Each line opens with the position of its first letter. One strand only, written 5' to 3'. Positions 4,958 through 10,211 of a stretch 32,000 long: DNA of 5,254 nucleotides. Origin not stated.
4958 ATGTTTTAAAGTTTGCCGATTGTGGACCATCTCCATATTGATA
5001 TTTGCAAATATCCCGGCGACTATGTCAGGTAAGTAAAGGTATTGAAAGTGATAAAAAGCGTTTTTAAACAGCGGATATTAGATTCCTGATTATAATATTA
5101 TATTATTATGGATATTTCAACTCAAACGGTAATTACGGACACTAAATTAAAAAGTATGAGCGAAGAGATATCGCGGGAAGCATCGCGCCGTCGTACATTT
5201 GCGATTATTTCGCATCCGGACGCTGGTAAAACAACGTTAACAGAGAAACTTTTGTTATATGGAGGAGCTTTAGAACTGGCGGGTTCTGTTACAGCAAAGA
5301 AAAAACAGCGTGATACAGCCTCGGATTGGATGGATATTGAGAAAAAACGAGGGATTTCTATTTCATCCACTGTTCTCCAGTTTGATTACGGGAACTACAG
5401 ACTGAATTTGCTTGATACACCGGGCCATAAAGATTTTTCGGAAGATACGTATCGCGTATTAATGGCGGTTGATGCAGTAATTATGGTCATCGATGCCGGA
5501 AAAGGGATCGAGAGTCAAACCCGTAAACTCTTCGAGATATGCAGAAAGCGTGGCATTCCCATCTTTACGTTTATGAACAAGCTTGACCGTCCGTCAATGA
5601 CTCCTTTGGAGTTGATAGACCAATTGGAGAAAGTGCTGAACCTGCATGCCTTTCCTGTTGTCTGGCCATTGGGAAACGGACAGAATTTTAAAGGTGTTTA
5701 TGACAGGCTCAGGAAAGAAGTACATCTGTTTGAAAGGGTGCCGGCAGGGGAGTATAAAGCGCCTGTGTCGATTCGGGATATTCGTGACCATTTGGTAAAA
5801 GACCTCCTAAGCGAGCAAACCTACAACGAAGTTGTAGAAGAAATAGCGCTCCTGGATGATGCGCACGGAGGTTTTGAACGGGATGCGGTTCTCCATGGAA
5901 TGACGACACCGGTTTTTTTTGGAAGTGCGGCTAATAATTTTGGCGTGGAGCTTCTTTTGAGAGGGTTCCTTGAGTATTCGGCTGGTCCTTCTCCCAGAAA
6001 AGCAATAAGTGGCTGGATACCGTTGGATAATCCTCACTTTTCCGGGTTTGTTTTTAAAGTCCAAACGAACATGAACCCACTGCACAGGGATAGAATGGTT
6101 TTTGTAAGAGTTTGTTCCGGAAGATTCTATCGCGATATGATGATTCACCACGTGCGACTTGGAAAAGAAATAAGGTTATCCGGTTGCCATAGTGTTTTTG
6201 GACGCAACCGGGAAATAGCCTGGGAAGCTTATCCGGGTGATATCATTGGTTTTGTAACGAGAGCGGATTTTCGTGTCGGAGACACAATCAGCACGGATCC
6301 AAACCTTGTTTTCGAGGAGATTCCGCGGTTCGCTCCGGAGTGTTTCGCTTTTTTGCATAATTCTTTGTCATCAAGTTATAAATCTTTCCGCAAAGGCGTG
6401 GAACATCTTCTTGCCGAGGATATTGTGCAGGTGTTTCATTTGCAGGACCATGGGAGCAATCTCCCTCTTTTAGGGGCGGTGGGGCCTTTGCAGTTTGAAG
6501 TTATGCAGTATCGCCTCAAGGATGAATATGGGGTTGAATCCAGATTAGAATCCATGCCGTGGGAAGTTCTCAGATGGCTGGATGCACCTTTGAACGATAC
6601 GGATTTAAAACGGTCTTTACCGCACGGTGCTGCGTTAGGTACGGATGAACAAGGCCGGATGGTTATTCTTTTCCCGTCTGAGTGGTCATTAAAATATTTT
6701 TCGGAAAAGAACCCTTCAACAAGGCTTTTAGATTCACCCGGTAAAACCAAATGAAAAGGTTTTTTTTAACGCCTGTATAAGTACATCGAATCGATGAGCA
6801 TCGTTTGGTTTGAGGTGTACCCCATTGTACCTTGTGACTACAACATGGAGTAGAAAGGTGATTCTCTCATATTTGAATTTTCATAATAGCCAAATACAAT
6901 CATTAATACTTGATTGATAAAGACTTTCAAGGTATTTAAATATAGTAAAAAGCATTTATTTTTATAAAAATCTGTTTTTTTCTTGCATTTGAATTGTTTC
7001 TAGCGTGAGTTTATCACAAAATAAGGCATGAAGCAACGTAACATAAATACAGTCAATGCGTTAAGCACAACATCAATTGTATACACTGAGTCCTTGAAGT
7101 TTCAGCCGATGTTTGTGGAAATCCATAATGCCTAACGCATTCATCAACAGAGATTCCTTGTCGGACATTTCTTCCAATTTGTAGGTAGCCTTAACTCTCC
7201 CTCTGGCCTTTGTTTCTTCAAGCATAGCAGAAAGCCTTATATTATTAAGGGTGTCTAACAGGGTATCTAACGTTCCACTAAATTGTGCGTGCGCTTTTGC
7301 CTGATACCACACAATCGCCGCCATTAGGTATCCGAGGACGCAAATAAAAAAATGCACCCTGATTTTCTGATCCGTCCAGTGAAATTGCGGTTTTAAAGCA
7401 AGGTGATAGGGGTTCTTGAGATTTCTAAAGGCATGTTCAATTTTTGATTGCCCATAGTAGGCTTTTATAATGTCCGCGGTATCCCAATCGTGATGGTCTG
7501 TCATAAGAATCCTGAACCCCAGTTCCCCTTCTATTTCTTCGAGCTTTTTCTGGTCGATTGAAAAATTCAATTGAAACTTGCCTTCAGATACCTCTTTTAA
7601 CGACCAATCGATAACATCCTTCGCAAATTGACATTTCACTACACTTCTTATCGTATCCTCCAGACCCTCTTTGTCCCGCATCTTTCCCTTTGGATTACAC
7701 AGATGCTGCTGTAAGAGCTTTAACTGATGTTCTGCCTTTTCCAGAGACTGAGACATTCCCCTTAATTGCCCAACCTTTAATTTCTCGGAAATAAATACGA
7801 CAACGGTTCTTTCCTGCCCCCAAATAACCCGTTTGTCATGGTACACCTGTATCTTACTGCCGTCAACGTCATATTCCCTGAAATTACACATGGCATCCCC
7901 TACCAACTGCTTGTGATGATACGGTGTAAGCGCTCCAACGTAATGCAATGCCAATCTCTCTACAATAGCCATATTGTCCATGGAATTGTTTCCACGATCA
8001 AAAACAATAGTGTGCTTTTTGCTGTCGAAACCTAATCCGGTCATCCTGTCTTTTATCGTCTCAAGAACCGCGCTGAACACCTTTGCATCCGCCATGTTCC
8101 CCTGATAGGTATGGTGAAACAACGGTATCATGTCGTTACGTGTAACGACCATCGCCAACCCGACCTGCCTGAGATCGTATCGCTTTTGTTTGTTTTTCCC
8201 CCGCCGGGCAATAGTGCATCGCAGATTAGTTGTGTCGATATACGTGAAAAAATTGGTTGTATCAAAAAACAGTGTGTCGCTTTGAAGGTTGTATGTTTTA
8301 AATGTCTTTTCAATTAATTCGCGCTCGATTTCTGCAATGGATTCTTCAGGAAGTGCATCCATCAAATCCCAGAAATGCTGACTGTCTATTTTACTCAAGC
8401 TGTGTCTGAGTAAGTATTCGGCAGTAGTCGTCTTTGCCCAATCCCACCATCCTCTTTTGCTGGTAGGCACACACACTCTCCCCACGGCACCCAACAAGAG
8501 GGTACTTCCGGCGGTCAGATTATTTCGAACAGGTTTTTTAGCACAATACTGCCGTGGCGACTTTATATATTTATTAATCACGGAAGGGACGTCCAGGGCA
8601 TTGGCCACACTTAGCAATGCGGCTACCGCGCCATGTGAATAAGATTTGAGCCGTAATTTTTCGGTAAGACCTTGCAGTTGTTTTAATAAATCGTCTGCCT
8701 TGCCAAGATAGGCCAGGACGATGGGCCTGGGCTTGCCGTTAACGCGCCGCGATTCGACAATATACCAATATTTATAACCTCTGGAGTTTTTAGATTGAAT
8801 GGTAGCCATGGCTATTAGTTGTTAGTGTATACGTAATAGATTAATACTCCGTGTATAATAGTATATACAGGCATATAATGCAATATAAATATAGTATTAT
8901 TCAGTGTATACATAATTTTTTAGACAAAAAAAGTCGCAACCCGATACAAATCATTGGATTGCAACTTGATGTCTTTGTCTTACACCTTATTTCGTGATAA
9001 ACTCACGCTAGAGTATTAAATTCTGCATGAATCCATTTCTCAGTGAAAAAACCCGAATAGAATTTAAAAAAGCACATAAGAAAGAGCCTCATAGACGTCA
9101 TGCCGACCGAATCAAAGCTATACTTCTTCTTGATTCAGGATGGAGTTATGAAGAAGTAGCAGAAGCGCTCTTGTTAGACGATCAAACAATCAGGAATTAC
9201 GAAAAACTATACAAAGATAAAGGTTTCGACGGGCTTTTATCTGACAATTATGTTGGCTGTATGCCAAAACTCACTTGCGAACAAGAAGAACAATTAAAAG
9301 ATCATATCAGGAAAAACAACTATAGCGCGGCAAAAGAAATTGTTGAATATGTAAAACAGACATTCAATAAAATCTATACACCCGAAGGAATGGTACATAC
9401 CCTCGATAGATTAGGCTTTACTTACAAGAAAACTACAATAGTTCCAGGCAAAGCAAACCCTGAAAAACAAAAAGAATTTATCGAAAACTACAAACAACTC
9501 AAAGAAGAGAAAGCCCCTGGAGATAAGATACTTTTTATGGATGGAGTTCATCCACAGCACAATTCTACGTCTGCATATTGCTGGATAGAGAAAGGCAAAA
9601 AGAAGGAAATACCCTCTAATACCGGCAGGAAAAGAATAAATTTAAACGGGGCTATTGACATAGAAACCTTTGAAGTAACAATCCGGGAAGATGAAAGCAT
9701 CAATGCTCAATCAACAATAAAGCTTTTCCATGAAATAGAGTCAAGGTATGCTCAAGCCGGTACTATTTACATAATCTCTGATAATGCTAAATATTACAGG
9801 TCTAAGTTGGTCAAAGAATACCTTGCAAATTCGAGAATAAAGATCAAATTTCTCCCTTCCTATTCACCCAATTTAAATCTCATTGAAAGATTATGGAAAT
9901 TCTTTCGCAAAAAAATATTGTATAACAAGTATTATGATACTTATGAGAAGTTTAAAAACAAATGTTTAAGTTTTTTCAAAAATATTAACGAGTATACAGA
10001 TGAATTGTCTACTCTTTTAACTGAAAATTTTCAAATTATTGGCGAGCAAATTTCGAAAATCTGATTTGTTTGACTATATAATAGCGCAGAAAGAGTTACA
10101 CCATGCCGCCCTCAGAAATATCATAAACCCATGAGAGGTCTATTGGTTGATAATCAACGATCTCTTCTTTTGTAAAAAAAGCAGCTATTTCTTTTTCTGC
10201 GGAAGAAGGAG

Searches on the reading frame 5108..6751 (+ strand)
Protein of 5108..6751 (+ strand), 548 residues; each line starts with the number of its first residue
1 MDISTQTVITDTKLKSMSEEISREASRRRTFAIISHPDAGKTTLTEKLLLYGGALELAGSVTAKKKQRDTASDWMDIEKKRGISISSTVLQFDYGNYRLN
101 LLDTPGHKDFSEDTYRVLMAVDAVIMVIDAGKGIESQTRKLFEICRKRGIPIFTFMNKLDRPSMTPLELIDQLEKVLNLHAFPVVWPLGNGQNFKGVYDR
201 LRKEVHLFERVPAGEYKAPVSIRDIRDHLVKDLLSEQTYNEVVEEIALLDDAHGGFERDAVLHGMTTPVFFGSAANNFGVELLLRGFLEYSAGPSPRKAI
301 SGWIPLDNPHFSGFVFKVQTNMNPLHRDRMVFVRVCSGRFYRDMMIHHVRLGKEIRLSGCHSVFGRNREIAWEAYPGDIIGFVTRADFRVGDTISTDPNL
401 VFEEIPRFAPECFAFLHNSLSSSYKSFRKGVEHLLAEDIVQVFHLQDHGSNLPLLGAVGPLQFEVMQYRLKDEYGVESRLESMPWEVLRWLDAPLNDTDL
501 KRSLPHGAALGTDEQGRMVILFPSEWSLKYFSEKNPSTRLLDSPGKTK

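Call 97: search_protein_families(library=pfam, proteins=[window:5108-6751:+], max_evalue=0.001)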
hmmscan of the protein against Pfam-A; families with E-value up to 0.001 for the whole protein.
window:5108-6751:+ (548 aa): 5 families
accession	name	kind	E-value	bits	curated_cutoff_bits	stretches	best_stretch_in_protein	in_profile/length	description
PF00009.33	GTP_EFTU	-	1.6e-49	168.5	26.5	1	27-289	2-184/188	Elongation factor Tu GTP binding domain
PF16658.11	RF3_C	-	2.4e-37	128.1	40.1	1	402-531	1-131/132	Class II release factor RF3, C-terminal domain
PF22042.2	EF-G_D2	-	4.4e-17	62.4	27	1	311-396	2-83/84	Elongation factor G domain 2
PF01926.29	MMR_HSR1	-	2.3e-07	31.3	21.9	1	31-158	2-113/113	50S ribosome-binding GTPase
PF03144.31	GTP_EFTU_D2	-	0.00011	23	30.3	1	329-394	2-72/73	Elongation factor Tu domain 2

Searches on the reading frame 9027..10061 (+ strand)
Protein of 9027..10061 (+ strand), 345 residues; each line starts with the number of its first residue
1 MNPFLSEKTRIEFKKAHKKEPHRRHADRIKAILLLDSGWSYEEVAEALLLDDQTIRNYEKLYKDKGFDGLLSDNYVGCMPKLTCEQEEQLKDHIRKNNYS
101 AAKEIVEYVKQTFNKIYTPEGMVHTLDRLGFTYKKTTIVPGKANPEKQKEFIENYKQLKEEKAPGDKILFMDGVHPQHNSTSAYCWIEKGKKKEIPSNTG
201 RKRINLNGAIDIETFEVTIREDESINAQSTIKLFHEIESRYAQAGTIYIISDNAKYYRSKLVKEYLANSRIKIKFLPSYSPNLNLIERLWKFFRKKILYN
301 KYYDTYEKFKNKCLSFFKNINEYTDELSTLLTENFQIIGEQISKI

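Call 97: search_protein_families(library=pfam, proteins=[window:9027-10061:+], max_evalue=0.001)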
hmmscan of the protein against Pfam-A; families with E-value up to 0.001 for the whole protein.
window:9027-10061:+ (345 aa): 8 families
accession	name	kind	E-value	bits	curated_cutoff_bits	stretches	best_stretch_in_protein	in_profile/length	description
PF13358.12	DDE_3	-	3.1e-31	108.7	28.6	1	168-309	2-145/146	DDE superfamily endonuclease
PF13592.12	HTH_33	-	6.8e-14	51.7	25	1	102-155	7-60/60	Winged helix-turn helix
PF13551.12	HTH_29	-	5e-09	36.6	28.1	1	28-88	1-64/64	Winged helix-turn helix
PF13384.12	HTH_23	-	3e-07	30.5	24.6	1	24-71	3-50/50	Homeodomain-like domain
PF13518.12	HTH_28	-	3.5e-06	27.4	25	1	28-71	2-45/52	Helix-turn-helix domain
PF13565.12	HTH_32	-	3.8e-05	24.6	33.7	0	54-118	1-65/73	Homeodomain-like domain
PF20288.3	MC2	-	0.00074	19.9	26.9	0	203-275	46-118/145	ABC-three component (ABC-3C) system Middle Component 2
PF06056.18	Terminase_5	-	0.00097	19.5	20.3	0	28-70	3-45/58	Putative ATPase subunit of terminase (gpP-like)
